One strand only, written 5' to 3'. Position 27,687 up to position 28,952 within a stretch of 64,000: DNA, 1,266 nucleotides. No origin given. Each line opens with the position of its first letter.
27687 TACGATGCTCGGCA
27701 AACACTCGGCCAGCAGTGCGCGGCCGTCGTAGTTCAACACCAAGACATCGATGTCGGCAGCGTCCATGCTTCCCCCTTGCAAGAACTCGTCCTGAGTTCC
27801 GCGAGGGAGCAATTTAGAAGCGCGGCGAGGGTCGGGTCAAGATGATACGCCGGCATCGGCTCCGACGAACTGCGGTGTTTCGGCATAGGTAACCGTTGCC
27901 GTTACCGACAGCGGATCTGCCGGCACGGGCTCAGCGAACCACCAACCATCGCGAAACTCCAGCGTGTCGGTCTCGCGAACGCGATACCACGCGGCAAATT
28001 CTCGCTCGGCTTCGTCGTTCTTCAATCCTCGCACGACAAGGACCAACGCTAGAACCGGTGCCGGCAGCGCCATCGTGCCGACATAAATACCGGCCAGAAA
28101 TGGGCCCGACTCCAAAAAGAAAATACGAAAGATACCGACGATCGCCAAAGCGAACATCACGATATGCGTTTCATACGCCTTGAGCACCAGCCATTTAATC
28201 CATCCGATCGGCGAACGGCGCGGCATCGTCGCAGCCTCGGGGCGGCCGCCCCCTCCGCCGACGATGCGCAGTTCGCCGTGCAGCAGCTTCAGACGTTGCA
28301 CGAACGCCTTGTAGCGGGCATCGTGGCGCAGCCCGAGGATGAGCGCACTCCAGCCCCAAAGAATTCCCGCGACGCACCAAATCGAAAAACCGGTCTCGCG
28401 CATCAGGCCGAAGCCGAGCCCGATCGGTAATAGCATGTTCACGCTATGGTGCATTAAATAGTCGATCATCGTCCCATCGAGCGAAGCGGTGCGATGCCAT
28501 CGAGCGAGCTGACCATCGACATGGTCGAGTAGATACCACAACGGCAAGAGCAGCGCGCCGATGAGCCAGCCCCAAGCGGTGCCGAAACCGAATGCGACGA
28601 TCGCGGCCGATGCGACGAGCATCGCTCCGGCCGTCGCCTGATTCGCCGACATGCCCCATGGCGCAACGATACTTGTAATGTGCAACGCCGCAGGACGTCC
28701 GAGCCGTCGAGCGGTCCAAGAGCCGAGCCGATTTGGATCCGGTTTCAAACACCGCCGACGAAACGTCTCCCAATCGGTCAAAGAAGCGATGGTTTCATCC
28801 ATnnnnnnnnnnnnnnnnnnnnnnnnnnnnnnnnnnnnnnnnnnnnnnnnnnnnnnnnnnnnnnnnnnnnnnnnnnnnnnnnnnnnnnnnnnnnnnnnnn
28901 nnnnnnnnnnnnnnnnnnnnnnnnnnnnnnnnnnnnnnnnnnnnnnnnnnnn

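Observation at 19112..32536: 13-kb translationally coupled envelope-glycan operon mixing LPS-core-type, capsule-type and phospholipid-type enzymes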

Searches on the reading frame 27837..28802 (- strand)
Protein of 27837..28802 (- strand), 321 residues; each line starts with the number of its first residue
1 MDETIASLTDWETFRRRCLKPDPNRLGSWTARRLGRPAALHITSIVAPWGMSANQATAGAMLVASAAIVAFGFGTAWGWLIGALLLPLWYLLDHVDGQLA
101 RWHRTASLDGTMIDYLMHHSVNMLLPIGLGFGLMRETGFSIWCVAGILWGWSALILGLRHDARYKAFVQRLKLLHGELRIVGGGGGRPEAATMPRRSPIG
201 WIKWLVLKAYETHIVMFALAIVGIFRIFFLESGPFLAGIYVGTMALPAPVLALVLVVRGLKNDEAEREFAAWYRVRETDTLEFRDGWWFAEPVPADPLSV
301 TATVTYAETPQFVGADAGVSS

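Call 4: search_protein_families(library=pfam, proteins=[window:27837-28802:-], max_evalue=0.01)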
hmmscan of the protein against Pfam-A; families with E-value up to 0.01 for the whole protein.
window:27837-28802:- (321 aa): 1 family
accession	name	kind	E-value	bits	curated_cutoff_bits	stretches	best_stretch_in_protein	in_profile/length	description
PF01066.26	CDP-OH_P_transf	-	6.8e-06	27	22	1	53-157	4-101/152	CDP-alcohol phosphatidyltransferase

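Call 5: search_protein_families(library=ncbifam, proteins=[window:27837-28802:-], max_evalue=0.01)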
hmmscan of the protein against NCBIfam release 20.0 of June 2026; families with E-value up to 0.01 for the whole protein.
window:27837-28802:- (321 aa): 2 families
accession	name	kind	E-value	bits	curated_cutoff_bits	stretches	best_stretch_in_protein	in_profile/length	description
NF040950.1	archin_ph_syn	equivalog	1.4e-09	38.1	180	1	41-141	14-112/191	archaetidylinositol phosphate synthase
NF045883.1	PIPSynth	equivalog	0.0012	18.5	170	1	45-115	17-85/197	phosphatidylinositol phosphate synthase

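Call 70: search_protein_representatives(protein=window:27837-28802:-)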
Query: 321 residues. Proteins with E-value up to 0.001 (for the whole library): 1850; up to 1e-10: 255; up to 1e-30: 45. The best 150 are listed.
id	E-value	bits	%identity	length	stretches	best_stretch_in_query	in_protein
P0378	1.9e-137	474.6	70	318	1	6-298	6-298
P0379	1.4e-76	274.5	48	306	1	8-295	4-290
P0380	6.2e-70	252.6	45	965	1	8-298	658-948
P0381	7.4e-69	249.1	45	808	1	8-294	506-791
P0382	2.0e-67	244.4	47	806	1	12-297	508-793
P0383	4.4e-67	243.3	43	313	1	10-303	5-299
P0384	2.6e-66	240.7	61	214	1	12-189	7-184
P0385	2.2e-65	237.7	48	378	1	10-292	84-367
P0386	9.1e-65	235.6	45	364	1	9-277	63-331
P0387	2.1e-64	234.5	45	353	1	7-290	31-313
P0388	6.0e-64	233.0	57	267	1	10-197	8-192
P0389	8.3e-61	222.6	42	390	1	13-298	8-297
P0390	3.9e-60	220.4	44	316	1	9-299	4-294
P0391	7.4e-60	219.5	43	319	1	10-283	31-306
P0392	2.7e-59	217.6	44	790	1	5-291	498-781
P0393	4.5e-59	216.9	39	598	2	17-278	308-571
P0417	1.5e-34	136.3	45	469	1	76-274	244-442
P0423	2.7e-30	122.3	30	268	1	14-274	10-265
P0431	1.1e-28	117.0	33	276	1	13-269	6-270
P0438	2.3e-26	109.4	32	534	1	14-226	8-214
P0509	1.2e-14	70.9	31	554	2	28-148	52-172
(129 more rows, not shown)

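Call 71: search_protein_families(library=pfam, proteins=[P0380, P0381, P0382, P0392, P0393, P0438, P0417, P0423, P0431, P0509], max_evalue=0.001)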
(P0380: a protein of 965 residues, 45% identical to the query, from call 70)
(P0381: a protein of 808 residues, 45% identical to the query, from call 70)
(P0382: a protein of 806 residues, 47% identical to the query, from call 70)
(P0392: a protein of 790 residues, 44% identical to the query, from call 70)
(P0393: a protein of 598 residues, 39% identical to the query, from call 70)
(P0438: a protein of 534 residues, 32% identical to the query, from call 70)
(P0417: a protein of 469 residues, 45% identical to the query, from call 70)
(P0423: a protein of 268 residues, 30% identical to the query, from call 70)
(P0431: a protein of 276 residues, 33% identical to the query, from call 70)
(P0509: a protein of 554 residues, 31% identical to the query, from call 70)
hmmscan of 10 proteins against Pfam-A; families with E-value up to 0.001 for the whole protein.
P0380 (965 aa): 2 families
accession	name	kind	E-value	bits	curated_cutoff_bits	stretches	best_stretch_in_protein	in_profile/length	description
PF01066.26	CDP-OH_P_transf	-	0.00024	22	22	1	703-770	4-69/152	CDP-alcohol phosphatidyltransferase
PF05159.20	Capsule_synth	-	0.00063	19.7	20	1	441-514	179-259/310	Capsule polysaccharide biosynthesis protein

P0381 (808 aa): 2 families
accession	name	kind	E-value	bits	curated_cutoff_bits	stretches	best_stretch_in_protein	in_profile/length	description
PF13440.11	Polysacc_synt_3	-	7.7e-12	45.5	23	1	98-300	43-242/293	Polysaccharide biosynthesis protein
PF01066.26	CDP-OH_P_transf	-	0.00075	20.4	22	1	551-634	9-83/152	CDP-alcohol phosphatidyltransferase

P0382 (806 aa): 1 family
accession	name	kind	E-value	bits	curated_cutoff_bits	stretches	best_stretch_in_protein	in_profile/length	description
PF13440.11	Polysacc_synt_3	-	1.2e-11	44.8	23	1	99-299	45-242/293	Polysaccharide biosynthesis protein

P0392 (790 aa): 1 family
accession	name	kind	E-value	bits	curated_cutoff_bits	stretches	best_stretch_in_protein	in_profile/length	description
PF13440.11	Polysacc_synt_3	-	1.3e-09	38.2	23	1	101-300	46-242/293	Polysaccharide biosynthesis protein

P0393 (598 aa): 1 family
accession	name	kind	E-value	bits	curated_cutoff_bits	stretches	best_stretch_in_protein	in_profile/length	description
PF01066.26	CDP-OH_P_transf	-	5e-11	43.7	22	2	46-162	3-102/152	CDP-alcohol phosphatidyltransferase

P0438 (534 aa): 3 families
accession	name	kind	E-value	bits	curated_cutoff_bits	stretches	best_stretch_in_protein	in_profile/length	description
PF05050.19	Methyltransf_21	-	1.8e-19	71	22.7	1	359-518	1-172/173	Methyltransferase FkbM domain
PF01066.26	CDP-OH_P_transf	-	3.8e-09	37.5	22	1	46-157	3-109/152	CDP-alcohol phosphatidyltransferase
PF02475.24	TRM5-TYW2_MTfase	-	0.00052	20.4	28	0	350-404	33-88/164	TRM5/TYW2 methyltransferase domain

P0417 (469 aa): 1 family
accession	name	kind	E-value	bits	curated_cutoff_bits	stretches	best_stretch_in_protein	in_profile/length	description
PF01066.26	CDP-OH_P_transf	-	0.00059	20.7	22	1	248-316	29-93/152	CDP-alcohol phosphatidyltransferase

P0423 (268 aa): 1 family
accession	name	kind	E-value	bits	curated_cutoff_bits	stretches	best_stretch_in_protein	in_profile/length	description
PF01066.26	CDP-OH_P_transf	-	2.3e-08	35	22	1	48-157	3-109/152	CDP-alcohol phosphatidyltransferase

P0431 (276 aa): 1 family
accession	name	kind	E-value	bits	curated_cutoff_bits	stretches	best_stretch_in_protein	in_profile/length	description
PF01066.26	CDP-OH_P_transf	-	1.2e-07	32.7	22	1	45-166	3-119/152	CDP-alcohol phosphatidyltransferase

P0509 (554 aa): 1 family
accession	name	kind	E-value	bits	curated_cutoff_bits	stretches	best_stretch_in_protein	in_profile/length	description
PF01066.26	CDP-OH_P_transf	-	7.4e-10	39.9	22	2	349-405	18-70/152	CDP-alcohol phosphatidyltransferase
